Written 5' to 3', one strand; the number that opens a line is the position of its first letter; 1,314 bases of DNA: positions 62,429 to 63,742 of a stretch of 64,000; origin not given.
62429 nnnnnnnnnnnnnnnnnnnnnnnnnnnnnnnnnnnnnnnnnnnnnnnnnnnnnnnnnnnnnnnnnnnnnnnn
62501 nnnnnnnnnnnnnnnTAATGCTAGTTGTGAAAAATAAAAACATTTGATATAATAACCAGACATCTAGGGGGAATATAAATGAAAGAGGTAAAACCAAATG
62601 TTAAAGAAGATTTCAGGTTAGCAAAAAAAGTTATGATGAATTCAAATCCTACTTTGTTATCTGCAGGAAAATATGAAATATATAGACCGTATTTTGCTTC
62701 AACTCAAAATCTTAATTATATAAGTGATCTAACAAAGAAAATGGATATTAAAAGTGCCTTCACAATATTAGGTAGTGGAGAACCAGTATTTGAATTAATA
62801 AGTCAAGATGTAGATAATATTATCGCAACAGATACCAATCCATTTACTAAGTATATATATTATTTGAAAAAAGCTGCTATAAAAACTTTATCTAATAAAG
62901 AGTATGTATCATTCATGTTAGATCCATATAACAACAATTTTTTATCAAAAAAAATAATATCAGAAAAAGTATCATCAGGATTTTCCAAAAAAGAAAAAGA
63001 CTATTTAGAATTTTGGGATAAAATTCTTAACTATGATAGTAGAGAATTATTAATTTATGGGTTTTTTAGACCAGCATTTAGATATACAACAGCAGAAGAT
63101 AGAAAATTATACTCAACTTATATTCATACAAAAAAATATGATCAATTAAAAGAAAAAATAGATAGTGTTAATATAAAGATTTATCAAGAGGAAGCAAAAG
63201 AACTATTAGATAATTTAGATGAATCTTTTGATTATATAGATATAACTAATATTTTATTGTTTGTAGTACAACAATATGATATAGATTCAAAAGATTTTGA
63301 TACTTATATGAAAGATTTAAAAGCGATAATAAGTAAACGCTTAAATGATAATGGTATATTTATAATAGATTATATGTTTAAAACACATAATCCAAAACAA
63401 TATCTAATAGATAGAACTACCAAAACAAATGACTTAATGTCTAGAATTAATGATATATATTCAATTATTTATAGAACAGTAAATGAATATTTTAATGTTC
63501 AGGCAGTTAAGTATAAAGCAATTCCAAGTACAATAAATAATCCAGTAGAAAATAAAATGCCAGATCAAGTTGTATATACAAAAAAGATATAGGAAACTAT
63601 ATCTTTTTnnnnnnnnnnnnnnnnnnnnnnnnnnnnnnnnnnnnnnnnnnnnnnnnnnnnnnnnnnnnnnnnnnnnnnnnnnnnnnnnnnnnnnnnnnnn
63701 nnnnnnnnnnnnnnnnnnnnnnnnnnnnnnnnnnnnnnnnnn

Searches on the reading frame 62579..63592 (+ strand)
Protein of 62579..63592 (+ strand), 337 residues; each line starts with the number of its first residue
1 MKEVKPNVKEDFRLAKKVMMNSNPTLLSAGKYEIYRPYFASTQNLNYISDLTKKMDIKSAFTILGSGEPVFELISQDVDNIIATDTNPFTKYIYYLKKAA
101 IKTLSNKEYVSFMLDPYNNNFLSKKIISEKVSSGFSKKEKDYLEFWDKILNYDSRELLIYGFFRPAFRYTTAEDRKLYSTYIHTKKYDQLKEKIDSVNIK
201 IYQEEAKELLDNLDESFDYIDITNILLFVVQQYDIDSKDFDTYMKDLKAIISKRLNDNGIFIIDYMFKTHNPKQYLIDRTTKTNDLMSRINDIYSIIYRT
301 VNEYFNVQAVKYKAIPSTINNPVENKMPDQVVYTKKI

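Call 57: find_encoding_contigs(protein=window:62579-63592:+, flank=10000, max_places=1)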
Protein window:62579-63592:+ (337 aa): 4 contigs read that carry it; 1 place shown.
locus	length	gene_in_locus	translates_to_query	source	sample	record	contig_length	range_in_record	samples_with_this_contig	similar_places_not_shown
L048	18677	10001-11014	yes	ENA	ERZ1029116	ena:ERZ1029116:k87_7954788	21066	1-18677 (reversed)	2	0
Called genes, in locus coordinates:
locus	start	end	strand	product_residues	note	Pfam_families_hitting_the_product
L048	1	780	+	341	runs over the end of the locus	PF02547:Queuosine_synth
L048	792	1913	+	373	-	PF01702:TGT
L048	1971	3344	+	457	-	PF02127:Peptidase_M18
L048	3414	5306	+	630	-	-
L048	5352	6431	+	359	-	PF01098:FTSW_RODA_SPOVE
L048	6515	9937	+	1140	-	-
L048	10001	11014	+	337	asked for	PF11899:DUF3419 (weak)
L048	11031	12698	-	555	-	PF01522:Polysacc_deac_1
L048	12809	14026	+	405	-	PF00890:FAD_binding_2 (faint), PF01134:GIDA (faint), PF01266:DAO (faint), PF03486:HI0933_like, PF07992:Pyr_redox_2, PF12831:FAD_oxidored (weak), PF13738:Pyr_redox_3, PF22780:HI0933_like_1st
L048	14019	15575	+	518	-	PF13738:Pyr_redox_3 (faint), PF28550:DUF8436, PF07992:Pyr_redox_2 (faint), PF00890:FAD_binding_2 (faint), PF01134:GIDA (faint), PF01266:DAO (faint), PF03486:HI0933_like, PF21688:FAD-depend_C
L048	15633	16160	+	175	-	-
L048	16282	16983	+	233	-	PF04298:Zn_peptidase_2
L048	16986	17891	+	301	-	PF03690:MYG1_exonuc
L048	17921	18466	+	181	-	-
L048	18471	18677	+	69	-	?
